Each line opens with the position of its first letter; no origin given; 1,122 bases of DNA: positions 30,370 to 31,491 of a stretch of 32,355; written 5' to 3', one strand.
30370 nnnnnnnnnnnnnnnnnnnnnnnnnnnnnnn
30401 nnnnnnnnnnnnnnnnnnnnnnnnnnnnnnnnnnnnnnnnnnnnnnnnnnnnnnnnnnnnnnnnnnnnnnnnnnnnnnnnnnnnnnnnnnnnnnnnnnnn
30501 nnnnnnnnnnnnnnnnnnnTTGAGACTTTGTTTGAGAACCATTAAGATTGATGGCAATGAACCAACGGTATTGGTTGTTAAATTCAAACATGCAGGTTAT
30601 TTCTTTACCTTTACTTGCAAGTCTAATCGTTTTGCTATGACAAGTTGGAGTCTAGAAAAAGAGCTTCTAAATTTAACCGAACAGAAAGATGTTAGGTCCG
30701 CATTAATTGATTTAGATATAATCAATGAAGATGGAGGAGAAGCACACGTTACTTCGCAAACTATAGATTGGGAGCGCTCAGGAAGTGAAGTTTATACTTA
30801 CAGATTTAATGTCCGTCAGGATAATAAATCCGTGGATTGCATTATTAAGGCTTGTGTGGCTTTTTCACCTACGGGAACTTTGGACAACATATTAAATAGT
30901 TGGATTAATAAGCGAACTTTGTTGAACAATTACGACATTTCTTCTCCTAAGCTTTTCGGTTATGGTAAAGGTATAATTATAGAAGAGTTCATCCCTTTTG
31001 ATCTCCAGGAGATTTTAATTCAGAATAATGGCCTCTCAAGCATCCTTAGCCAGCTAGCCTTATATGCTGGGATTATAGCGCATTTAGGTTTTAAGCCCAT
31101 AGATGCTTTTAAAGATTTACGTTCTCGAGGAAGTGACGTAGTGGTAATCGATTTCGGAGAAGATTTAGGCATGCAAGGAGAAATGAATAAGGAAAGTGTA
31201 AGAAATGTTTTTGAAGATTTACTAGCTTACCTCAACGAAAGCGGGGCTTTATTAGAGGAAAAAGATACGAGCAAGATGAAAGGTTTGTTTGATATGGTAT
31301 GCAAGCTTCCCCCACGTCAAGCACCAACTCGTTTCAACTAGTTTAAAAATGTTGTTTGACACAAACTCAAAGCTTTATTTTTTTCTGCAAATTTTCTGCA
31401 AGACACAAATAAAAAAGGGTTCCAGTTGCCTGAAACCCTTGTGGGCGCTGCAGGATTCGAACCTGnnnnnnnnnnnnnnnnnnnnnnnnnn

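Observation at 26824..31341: Candidate undescribed system: NDK-fold + Nudix + SAM-MTase + 4-TM protein operon with a divergent kinase-like gene, wedged between an integrase and tRNA-Val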

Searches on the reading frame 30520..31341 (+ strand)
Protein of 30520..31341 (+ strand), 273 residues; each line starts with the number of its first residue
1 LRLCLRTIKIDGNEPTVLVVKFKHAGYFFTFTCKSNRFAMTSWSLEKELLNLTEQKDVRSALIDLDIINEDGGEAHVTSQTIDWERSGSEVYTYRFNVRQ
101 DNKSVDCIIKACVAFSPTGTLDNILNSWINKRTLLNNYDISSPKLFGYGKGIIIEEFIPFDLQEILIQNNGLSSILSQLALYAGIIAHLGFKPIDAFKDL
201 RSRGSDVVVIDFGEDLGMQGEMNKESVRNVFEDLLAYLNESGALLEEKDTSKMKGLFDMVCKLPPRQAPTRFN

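Call 4: search_protein_families(library=pfam, proteins=[window:30520-31341:+], max_evalue=1)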
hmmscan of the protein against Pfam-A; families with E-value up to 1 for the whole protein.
window:30520-31341:+ (273 aa): 2 families
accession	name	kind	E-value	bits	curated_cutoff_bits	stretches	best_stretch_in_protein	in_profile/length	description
PF06489.16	Orthopox_A49R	-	0.017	15.8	25.8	1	95-141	81-126/162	Orthopoxvirus A49R protein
PF14155.11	DUF4307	-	0.17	12.2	27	1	72-112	28-69/111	Domain of unknown function (DUF4307)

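Call 5: search_protein_families(library=padloc, proteins=[window:30520-31341:+], max_evalue=1)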
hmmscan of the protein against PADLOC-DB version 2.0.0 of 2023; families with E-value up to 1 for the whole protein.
window:30520-31341:+ (273 aa): 0 families

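Call 6: search_protein_families(library=ncbifam, proteins=[window:30520-31341:+], max_evalue=1)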
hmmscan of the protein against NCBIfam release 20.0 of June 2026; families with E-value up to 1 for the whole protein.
window:30520-31341:+ (273 aa): 0 families

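Call 26: find_homologous_proteins(query=window:30637-31341:+, max_evalue=0.01)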
Query window:30637-31341:+ (234 aa): 49 proteins with E <= 0.01 among 435 candidates.
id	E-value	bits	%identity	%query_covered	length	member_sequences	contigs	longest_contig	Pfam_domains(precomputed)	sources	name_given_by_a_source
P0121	4.9e-151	518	100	100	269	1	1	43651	-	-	-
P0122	2.6e-52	196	46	94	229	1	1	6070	-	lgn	-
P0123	7.7e-51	191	46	93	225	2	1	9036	-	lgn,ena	-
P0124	3.4e-50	189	42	93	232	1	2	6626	-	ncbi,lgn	-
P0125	3.1e-46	176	42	93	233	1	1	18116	-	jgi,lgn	jgi:hypothetical protein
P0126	8.3e-45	171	42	94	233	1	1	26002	-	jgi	jgi:hypothetical protein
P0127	1.1e-44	171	42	93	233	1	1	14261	-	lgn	-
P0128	1.9e-44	170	44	83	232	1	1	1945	-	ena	-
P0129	6.7e-44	168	47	74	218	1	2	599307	-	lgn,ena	-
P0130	1.5e-43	167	42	93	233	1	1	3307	-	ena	-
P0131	2.2e-43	166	41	91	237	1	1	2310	-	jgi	-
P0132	5.9e-43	165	43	86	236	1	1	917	-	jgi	-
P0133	3.4e-42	162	40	93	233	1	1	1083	-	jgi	jgi:hypothetical protein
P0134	5.8e-42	162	38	93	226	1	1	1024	-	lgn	-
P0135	6.1e-42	162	42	93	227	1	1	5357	-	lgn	-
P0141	7.1e-41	158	44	85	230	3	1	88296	-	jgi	jgi:hypothetical protein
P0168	3.1e-19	87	40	57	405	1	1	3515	PF00334.25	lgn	-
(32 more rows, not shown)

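Call 28: find_encoding_contigs(protein=P0126, flank=8000, max_places=2)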
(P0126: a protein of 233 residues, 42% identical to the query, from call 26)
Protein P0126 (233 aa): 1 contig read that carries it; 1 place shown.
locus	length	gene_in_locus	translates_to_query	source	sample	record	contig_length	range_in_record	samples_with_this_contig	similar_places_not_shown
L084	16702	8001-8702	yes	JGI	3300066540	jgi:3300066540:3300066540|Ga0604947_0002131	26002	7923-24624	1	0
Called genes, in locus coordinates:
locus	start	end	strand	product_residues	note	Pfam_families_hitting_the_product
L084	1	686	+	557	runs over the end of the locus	PF02384:N6_Mtase (weak), PF07669:Eco57I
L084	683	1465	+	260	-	PF04555:XhoI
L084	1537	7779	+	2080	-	PF13289:SIR2_2, PF13191:AAA_16 (weak), PF00515:TPR_1 (faint), PF13424:TPR_12, PF24885:TPR_NPHP3, PF13374:TPR_10 (weak), PF13424:TPR_12, PF24885:TPR_NPHP3 (weak), +4 more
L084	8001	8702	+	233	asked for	-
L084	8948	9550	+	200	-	PF00334:NDK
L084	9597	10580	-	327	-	PF13518:HTH_28, PF13551:HTH_29 (weak), PF13565:HTH_32, PF00665:rve, PF13683:rve_3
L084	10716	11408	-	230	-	PF14681:UPRTase, PF00156:Pribosyltran (weak)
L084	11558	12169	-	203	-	PF01725:Ham1p_like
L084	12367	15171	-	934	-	PF14559:TPR_19 (faint), PF13191:AAA_16 (weak), PF25000:DUF7779 (weak), PF13424:TPR_12, PF17874:TPR_MalT, PF24885:TPR_NPHP3, PF13374:TPR_10, PF13424:TPR_12, +8 more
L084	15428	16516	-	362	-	PF00586:AIRS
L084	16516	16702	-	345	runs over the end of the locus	PF14226:DIOX_N, PF03171:2OG-FeII_Oxy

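Call 29: find_encoding_contigs(protein=P0129, flank=8000, max_places=2)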
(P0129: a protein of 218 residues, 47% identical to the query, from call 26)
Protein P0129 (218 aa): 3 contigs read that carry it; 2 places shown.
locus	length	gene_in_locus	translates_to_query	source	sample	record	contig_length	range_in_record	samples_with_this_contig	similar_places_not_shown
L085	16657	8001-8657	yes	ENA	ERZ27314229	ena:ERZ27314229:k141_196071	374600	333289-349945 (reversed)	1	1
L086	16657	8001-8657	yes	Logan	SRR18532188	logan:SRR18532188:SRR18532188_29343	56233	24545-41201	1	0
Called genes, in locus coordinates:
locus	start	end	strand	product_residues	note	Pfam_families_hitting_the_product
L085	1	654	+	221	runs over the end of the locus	-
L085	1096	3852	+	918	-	PF12770:CHAT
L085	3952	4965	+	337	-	-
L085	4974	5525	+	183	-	-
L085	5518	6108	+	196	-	-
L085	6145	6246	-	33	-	-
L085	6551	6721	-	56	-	-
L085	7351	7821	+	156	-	PF00334:NDK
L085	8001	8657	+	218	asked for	-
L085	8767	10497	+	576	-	PF00670:AdoHcyase_NAD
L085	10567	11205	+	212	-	PF01928:CYTH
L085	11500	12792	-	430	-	PF14072:DndB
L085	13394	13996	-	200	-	PF13182:DUF4007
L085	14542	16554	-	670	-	-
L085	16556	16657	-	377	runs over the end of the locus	PF00266:Aminotran_5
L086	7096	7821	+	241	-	PF00334:NDK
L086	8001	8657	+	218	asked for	-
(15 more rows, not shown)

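Call 30: find_encoding_contigs(protein=P0141, flank=8000, max_places=2)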
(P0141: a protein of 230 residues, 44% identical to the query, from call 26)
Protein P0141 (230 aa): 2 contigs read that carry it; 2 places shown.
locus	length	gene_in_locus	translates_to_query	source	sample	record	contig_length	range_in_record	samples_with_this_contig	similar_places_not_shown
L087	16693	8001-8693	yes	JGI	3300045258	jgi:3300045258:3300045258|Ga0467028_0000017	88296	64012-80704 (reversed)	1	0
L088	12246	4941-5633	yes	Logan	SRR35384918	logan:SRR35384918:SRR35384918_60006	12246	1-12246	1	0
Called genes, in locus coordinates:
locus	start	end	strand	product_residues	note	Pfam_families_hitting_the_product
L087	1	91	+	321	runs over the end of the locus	PF00892:EamA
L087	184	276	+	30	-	-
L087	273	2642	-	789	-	PF25819:Nal1_C, PF02265:S1-P1_nuclease (faint)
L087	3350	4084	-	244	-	PF00561:Abhydrolase_1, PF12146:Hydrolase_4, PF20408:Abhydrolase_11 (weak), PF12697:Abhydrolase_6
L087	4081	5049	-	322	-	PF02668:TauD (weak)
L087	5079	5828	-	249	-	-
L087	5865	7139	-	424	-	PF07804:HipA_C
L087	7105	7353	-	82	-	-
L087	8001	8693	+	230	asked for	-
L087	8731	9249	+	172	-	PF00334:NDK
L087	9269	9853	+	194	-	PF00300:His_Phos_1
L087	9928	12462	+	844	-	PF13176:TPR_7 (faint), PF00515:TPR_1 (faint), PF07719:TPR_2 (faint), PF13181:TPR_8 (faint), PF13374:TPR_10 (faint), PF00931:NB-ARC (weak), PF13191:AAA_16 (weak), PF13424:TPR_12, +2 more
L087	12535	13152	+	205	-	-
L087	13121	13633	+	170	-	PF22769:DCD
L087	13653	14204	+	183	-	PF22769:DCD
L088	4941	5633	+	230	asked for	-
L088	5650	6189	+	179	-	PF00334:NDK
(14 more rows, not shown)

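Call 31: find_encoding_contigs(protein=P0168, flank=8000, max_places=2)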
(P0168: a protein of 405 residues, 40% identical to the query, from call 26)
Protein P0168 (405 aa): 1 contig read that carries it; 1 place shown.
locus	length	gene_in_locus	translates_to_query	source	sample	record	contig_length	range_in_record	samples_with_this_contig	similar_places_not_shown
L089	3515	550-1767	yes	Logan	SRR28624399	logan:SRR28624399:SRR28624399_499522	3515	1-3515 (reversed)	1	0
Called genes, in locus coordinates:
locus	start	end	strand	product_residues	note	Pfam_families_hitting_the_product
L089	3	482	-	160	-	?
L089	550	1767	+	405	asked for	PF00334:NDK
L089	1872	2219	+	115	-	-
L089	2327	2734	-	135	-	-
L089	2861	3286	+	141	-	PF00903:Glyoxalase, PF22677:Ble-like_N (weak)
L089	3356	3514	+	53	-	?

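Call 41: predict_structure(alignment_id=A2)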
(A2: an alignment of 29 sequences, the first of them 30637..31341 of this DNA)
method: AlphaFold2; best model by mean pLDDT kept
length: 234 residues; sequences in the alignment: 29
mean_pLDDT: 93.4   pTM: 0.88
mean pLDDT of the five models: 93.4, 93.3, 93.2, 92.8, 92.0
residues with pLDDT >= 90: 208; 70-90: 16; 50-70: 7; < 50: 3
segments of 3 or more residues with pLDDT < 50: 232-234
pLDDT, mean of each block of 10 residues (from residue 1): 89 98 98 97 92 96 98 82 93 96 98 97 95 96 97 95 97 93 92 97 96 98 82 43
secondary structure, 60 per line:
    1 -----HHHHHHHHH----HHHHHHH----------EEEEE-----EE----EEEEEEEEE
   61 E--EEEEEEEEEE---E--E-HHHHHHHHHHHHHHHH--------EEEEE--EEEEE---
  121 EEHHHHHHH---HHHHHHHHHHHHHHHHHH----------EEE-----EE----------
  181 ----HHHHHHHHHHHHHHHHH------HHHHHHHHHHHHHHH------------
elements in order: H6-14 H19-25 E36-40 E52-61 E64-73 H82-97 E106-110 E113-117 H123-129 H133-150 E161-163 H185-201 H208-222

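Call 45: find_related_loci(query=A2, collection=viral_contigs, flank=10000)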
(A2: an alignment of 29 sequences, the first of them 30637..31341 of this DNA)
Query A2 (234 aa) in viral_contigs; peptide patterns used: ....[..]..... (x = any residue, [..] = any of these).
161 stretches matched a pattern, but none encodes a relative of the query by tblastn (E <= 1e-3).

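Call 46: fold_search(model_id=the predicted structure, library=pdb)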
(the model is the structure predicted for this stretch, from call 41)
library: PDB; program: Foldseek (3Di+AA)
matches with E <= 10: 1613; with E <= 0.001: 215
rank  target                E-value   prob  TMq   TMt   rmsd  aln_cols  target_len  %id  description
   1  4jin                  4.0e-07  1.00  0.48  0.45   7.5       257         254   16  X-ray crystal structure of Archaeoglobus fulgidus Rio1 bound to (2E)-N-benzyl-2-cyano-3-(pyridine-4-yl)acrylamide (WP108 (released 2013-04-24)
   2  1zth_D                5.7e-07  1.00  0.47  0.46   8.4       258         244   14  Crystal Structure of A.fulgidus Rio1 serine protein kinase bound to ADP and Manganese ion (released 2005-07-19)
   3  1zth_C                8.1e-07  1.00  0.47  0.46   8.2       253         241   15  Crystal Structure of A.fulgidus Rio1 serine protein kinase bound to ADP and Manganese ion (released 2005-07-19)
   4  1zth_A                2.1e-06  1.00  0.48  0.47   8.2       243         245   15  Crystal Structure of A.fulgidus Rio1 serine protein kinase bound to ADP and Manganese ion (released 2005-07-19)
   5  1zp9_B                2.2e-06  1.00  0.50  0.49   7.8       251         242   13  Crystal Structure of full-legnth A.fulgidus Rio1 Serine Kinase bound to ATP and Mn2+ ions. (released 2005-08-02)
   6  3re4_B                4.7e-06  1.00  0.49  0.46   7.8       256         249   15  Crystal Structure of Archaeoglobus Fulgidus Rio1 Kinase bound to Toyocamycin. (released 2012-05-09)
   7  1zth_B                4.7e-06  1.00  0.47  0.46   8.3       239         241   14  Crystal Structure of A.fulgidus Rio1 serine protein kinase bound to ADP and Manganese ion (released 2005-07-19)
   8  1ztf                  5.3e-06  1.00  0.54  0.51   7.1       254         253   13  Crystal Structure of A.fulgidus Rio1 serine protein kinase (released 2005-07-19)
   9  3re4_A                6.0e-06  1.00  0.51  0.48   7.9       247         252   14  Crystal Structure of Archaeoglobus Fulgidus Rio1 Kinase bound to Toyocamycin. (released 2012-05-09)
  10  6zxe_z                1.7e-05  1.00  0.50  0.45   9.4       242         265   12  Cryo-EM structure of a late human pre-40S ribosomal subunit - State F2 (released 2020-12-02)
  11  4hge_B                1.9e-05  1.00  0.44  0.37  11.8       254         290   12  JAK2 kinase (JH1 domain) in complex with compound 8 (released 2012-10-24)
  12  4otp                  2.4e-05  1.00  0.49  0.48   6.8       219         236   16  Crystal structure of the catalytic domain of the human RioK1 atypical protein kinase in complex with ADP/Mg2+ (released 2014-07-02)
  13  6zxg_z                3.1e-05  1.00  0.53  0.38   7.1       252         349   13  Cryo-EM structure of a late human pre-40S ribosomal subunit - State H1 (released 2020-12-02)
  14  5jeb                  3.3e-05  1.00  0.44  0.36   8.5       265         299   12  Crystal structure of EGFR tyrosine kinase domain with novel inhibitor of active state of HER2 (released 2016-09-07)
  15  4lrm_C                4.4e-05  1.00  0.48  0.40   9.5       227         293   14  EGFR D770_N771insNPG in complex with PD168393 (released 2014-01-15)
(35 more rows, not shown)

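Call 49: find_related_loci(query=A4, collection=metagenome_contigs, flank=10000)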
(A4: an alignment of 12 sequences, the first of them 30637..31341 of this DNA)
Query A4 (234 aa) in metagenome_contigs; peptide patterns used: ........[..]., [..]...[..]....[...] (x = any residue, [..] = any of these).
298 stretches matched a pattern; 72 encode a relative of the query (tblastn E <= 1e-3); 72 distinct loci.
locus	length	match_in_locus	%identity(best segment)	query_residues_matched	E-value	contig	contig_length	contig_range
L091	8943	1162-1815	45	1-218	7e-56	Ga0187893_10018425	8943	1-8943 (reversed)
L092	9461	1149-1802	40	2-218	1e-50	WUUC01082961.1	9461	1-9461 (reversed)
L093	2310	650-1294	41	2-215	6e-51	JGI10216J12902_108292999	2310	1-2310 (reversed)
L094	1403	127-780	40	2-218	1e-51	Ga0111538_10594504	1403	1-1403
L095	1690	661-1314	40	2-219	2e-50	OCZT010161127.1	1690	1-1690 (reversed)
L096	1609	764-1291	44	4-178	2e-49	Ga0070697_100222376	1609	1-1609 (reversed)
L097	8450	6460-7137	38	2-226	1e-46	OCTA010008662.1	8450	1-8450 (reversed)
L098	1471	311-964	36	1-218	2e-46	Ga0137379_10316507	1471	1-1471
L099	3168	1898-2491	42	4-195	1e-44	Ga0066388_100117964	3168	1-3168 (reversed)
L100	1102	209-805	40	1-200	3e-46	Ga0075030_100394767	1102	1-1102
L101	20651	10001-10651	37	4-219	4e-44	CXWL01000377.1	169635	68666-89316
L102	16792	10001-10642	36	2-216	1e-42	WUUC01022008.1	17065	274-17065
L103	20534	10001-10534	43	1-178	3e-41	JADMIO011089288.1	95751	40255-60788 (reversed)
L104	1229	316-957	35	2-218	9e-42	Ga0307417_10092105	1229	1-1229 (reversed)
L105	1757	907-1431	40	5-181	6e-41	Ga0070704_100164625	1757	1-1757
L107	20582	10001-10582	38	5-199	4e-38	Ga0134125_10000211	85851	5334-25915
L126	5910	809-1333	37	1-178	1e-32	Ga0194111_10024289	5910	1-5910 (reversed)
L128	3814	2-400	43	44-178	6e-32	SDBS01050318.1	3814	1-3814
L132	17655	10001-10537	35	3-181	4e-31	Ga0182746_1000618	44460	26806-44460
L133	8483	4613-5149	37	4-181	3e-31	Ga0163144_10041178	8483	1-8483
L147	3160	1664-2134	35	44-203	5e-25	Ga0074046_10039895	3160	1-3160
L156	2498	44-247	42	110-178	9e-9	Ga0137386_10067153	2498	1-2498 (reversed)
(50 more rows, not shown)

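Call 60: search_protein_families(library=pfam, proteins=[L091:2240-5242:+, L091:5337-5987:+, L091:6080-6859:+, L091:6901-7887:+, L092:3004-4737:+], max_evalue=0.001)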
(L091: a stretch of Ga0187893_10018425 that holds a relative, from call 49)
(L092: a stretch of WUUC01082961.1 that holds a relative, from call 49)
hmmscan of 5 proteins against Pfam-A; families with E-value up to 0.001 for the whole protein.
L091:2240-5242:+ (1000 aa): 2 families
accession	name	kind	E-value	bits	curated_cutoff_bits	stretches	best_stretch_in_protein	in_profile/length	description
PF20703.3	nSTAND1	-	4.8e-94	316.5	27.1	1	458-848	1-370/379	Novel STAND NTPase 1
PF13365.12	Trypsin_2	-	3.3e-07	31.6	27.6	1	35-189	1-143/144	Trypsin-like peptidase domain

L091:5337-5987:+ (216 aa): 1 family
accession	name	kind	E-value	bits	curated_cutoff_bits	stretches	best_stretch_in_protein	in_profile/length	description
PF02545.19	Maf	-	3.3e-59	200.2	27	1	8-191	1-187/187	Maf-like protein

L091:6080-6859:+ (259 aa): 1 family
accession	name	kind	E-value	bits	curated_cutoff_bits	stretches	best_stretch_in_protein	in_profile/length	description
PF00696.33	AA_kinase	-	6.6e-22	78.8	24.9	1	21-228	1-233/234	Amino acid kinase family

L091:6901-7887:+ (328 aa): 2 families
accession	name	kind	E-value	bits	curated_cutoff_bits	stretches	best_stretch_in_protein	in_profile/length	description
PF00294.29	PfkB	-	4.3e-56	190.9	25.8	1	6-298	2-301/302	pfkB family carbohydrate kinase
PF08543.17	Phos_pyr_kin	-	2.1e-10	40.8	27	1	164-279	102-224/246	Phosphomethylpyrimidine kinase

L092:3004-4737:+ (577 aa): 2 families
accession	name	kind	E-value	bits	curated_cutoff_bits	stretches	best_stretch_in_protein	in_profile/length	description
PF03781.23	FGE-sulfatase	-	8.9e-43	147.2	23.3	1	342-571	5-254/255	Sulfatase-modifying factor enzyme 1-like domain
PF13289.12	SIR2_2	-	4.7e-26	92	24.5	1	110-243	3-138/141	SIR2-like domain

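Call 61: search_protein_families(library=pfam, proteins=[L092:4653-5777:+, L092:5799-6413:+, L092:6388-7437:+, L101:11330-12175:+, L101:12205-13983:+, L101:14004-14576:+, L133:3882-4592:+, L103:12942-14777:+, L102:5472-6419:+, L102:6442-7896:+], max_evalue=0.001)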
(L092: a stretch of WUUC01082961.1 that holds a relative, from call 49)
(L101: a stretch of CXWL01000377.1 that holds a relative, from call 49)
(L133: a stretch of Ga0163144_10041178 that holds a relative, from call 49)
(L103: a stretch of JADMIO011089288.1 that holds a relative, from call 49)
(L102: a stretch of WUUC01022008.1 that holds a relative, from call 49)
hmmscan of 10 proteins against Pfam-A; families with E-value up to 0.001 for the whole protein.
L092:4653-5777:+ (374 aa): 2 families
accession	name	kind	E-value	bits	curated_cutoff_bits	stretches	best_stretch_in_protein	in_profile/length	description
PF04055.27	Radical_SAM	-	4.6e-26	92.4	29.5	1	45-204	2-163/166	Radical SAM superfamily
PF13353.11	Fer4_12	-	1.9e-06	28.7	22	1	47-130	12-97/137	4Fe-4S single cluster domain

L092:5799-6413:+ (204 aa): 2 families
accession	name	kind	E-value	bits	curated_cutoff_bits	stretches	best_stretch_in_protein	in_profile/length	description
PF01712.25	dNK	-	2.2e-06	28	27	1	44-173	39-168/203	Deoxynucleoside kinase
PF13238.12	AAA_18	-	9.5e-06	26.5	29.4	1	9-161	3-127/128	AAA domain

L092:6388-7437:+ (349 aa): 1 family
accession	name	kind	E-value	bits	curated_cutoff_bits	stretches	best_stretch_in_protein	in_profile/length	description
PF00248.27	Aldo_ket_red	-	2.7e-59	201.1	24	1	38-330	2-289/291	Aldo/keto reductase family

L101:11330-12175:+ (281 aa): 0 families

L101:12205-13983:+ (592 aa): 2 families
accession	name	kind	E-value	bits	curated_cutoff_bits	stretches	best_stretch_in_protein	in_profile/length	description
PF02224.24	Cytidylate_kin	-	4.5e-18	66.2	26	1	32-229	5-208/211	Cytidylate kinase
PF13189.12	Cytidylate_kin2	-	0.00053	20.7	28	0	31-199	5-150/176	Cytidylate kinase-like family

L101:14004-14576:+ (190 aa): 1 family
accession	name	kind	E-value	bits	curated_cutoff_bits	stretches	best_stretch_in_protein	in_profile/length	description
PF01725.21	Ham1p_like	-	0.00037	20.9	22.5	1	3-104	1-103/186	Ham1 family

L133:3882-4592:+ (236 aa): 0 families

L103:12942-14777:+ (611 aa): 0 families

L102:5472-6419:+ (315 aa): 1 family
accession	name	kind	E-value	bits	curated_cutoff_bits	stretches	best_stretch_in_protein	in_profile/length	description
PF00294.29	PfkB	-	1.6e-25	90.5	25.8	1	43-297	34-296/302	pfkB family carbohydrate kinase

L102:6442-7896:+ (484 aa): 1 family
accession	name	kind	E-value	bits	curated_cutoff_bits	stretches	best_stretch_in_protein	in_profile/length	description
PF01861.22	BpsA_C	-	6.7e-27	94.7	27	1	109-293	3-185/243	Branched-chain polyamine synthase A C-terminal domain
